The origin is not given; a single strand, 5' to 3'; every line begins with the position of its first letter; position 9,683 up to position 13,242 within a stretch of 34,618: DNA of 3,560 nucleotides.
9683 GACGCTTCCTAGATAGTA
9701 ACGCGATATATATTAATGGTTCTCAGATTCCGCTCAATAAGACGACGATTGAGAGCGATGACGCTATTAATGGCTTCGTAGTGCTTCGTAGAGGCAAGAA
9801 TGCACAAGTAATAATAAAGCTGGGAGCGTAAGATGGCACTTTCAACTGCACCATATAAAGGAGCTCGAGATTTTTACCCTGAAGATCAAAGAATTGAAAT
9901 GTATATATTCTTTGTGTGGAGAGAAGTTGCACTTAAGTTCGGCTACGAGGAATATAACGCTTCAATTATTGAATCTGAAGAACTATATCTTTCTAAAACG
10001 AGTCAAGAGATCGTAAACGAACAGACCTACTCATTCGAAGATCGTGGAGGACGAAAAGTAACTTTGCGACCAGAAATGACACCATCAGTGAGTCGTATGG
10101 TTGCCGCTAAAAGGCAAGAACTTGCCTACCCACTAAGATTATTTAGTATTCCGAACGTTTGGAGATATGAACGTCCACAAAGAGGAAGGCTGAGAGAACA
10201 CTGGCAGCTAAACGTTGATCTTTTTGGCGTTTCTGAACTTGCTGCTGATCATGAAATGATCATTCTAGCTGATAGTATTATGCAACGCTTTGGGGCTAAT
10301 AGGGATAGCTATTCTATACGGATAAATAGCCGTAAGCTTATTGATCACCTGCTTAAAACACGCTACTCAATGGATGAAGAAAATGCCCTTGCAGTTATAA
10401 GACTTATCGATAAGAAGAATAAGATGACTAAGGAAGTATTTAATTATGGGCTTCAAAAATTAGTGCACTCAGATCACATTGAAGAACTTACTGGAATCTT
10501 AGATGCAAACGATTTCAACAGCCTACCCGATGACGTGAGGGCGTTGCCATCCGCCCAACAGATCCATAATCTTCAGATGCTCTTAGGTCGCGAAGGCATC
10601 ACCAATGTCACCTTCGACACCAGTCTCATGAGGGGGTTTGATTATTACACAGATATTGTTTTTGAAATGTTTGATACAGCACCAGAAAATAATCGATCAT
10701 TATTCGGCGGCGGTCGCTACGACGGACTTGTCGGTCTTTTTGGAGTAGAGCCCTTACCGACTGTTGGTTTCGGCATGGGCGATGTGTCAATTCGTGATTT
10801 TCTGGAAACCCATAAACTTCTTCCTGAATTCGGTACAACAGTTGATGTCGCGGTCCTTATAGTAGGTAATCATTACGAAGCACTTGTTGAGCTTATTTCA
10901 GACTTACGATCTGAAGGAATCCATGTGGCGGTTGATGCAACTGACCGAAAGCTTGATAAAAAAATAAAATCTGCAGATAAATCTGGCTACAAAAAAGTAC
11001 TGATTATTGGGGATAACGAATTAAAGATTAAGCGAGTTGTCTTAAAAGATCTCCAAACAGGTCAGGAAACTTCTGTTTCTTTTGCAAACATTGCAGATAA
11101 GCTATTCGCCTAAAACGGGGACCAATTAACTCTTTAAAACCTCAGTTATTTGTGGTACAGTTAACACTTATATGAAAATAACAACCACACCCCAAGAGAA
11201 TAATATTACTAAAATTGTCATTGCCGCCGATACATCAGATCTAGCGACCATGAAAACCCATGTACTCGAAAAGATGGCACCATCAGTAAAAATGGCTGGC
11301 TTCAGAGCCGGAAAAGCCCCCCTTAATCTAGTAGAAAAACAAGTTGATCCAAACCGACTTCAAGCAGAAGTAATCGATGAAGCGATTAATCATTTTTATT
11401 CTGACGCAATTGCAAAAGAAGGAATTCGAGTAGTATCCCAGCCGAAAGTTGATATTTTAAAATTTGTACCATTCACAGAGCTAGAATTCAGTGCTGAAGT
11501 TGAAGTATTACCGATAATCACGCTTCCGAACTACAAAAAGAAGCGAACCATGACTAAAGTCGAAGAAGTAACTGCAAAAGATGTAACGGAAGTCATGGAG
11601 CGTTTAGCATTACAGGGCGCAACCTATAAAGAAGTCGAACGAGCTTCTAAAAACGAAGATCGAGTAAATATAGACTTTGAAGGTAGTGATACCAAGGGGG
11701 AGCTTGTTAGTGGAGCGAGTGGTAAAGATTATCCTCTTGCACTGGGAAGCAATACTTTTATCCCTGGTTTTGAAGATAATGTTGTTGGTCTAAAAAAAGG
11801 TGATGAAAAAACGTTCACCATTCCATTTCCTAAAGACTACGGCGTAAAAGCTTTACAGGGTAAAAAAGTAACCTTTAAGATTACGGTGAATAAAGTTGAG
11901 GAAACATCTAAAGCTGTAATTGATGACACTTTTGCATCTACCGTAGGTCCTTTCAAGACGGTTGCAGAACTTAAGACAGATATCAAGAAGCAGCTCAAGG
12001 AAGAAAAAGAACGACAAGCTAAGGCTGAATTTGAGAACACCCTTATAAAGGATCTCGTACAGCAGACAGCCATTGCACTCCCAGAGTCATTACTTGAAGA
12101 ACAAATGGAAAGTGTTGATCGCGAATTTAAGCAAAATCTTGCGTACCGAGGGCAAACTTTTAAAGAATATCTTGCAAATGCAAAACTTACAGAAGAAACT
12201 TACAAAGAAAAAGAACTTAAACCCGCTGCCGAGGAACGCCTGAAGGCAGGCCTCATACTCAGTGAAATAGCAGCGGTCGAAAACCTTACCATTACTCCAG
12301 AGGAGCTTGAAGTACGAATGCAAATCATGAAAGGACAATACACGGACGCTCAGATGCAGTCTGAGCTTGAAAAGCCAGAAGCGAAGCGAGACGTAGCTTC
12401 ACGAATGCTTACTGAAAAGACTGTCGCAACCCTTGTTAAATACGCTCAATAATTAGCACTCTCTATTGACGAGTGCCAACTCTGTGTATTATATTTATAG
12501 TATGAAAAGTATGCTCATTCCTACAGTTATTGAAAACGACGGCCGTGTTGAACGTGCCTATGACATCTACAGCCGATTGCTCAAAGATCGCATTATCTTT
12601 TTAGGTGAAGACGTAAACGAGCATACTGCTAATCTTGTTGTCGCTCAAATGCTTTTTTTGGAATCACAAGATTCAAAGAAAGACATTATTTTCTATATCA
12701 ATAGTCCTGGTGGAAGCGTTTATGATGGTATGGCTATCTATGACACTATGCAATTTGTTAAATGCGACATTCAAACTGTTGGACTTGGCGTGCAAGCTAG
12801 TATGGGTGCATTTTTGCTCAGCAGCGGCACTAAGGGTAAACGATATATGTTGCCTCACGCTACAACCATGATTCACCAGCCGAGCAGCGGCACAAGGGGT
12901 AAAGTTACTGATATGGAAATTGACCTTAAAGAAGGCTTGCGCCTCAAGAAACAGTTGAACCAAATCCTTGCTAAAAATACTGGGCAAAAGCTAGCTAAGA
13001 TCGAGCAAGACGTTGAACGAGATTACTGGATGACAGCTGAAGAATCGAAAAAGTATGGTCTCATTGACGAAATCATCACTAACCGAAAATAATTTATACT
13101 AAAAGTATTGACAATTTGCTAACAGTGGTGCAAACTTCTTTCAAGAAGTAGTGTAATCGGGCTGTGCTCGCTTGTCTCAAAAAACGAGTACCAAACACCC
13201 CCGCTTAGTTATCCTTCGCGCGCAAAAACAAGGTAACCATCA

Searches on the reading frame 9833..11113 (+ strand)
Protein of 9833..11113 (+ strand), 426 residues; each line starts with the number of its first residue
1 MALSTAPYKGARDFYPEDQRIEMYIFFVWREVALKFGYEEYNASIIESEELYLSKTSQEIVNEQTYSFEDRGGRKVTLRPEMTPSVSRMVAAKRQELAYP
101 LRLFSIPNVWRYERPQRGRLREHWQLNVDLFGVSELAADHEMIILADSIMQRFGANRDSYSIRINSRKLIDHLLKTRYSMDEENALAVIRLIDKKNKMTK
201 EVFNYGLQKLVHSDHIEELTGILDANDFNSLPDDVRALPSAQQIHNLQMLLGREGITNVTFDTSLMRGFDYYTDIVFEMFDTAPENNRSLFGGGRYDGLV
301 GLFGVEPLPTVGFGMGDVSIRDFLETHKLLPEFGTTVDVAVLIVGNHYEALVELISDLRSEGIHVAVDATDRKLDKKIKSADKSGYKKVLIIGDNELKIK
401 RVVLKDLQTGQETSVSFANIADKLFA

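Call 75: search_protein_families(library=pfam, proteins=[window:9833-11113:+], max_evalue=0.00001)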
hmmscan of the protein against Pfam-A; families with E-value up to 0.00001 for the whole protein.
window:9833-11113:+ (426 aa): 3 families
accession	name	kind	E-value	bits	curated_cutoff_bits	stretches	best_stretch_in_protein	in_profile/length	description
PF13393.11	tRNA-synt_His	-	2.5e-39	135.8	25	1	10-315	1-303/308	Histidyl-tRNA synthetase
PF03129.25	HGTP_anticodon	-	1.8e-14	54.1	21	1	338-424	1-91/94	Anticodon binding domain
PF00587.30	tRNA-synt_2b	-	1.5e-09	38.6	29.3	1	66-403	1-172/179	tRNA synthetase class II core domain (G, H, P, S and T)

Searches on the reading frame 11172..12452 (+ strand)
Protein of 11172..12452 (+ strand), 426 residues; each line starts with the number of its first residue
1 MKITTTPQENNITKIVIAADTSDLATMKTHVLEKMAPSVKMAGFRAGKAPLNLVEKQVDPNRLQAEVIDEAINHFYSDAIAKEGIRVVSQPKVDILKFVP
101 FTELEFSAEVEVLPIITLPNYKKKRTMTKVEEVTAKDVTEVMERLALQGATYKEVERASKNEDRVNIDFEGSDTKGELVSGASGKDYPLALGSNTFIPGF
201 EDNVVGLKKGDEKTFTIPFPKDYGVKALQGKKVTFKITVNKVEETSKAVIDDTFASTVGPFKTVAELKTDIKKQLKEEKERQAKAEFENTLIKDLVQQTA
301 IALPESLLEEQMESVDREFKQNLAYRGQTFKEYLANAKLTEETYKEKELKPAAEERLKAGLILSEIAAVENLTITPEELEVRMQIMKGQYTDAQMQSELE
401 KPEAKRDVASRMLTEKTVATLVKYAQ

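Call 75: search_protein_families(library=pfam, proteins=[window:11172-12452:+], max_evalue=0.00001)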
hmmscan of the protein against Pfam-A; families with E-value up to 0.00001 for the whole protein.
window:11172-12452:+ (426 aa): 3 families
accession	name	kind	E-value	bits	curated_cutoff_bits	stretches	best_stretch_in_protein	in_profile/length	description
PF05697.18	Trigger_N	-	2.5e-28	99.6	22.2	1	1-145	1-144/144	Bacterial trigger factor protein (TF)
PF05698.19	Trigger_C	-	1.6e-27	97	22.7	1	263-422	1-161/162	Bacterial trigger factor protein (TF) C-terminus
PF00254.34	FKBP_C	-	5e-16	59.2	21.1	1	157-239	3-93/94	FKBP-type peptidyl-prolyl cis-trans isomerase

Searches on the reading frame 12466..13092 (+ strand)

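Call 75: search_protein_families(library=pfam, proteins=[window:12466-13092:+], max_evalue=0.00001)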
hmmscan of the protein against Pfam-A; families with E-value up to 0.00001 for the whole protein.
window:12466-13092:+ (208 aa): 1 family
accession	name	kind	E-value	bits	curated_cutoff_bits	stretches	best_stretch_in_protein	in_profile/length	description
PF00574.28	CLP_protease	-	2.2e-80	269.2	20.2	1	28-206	3-181/182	Clp protease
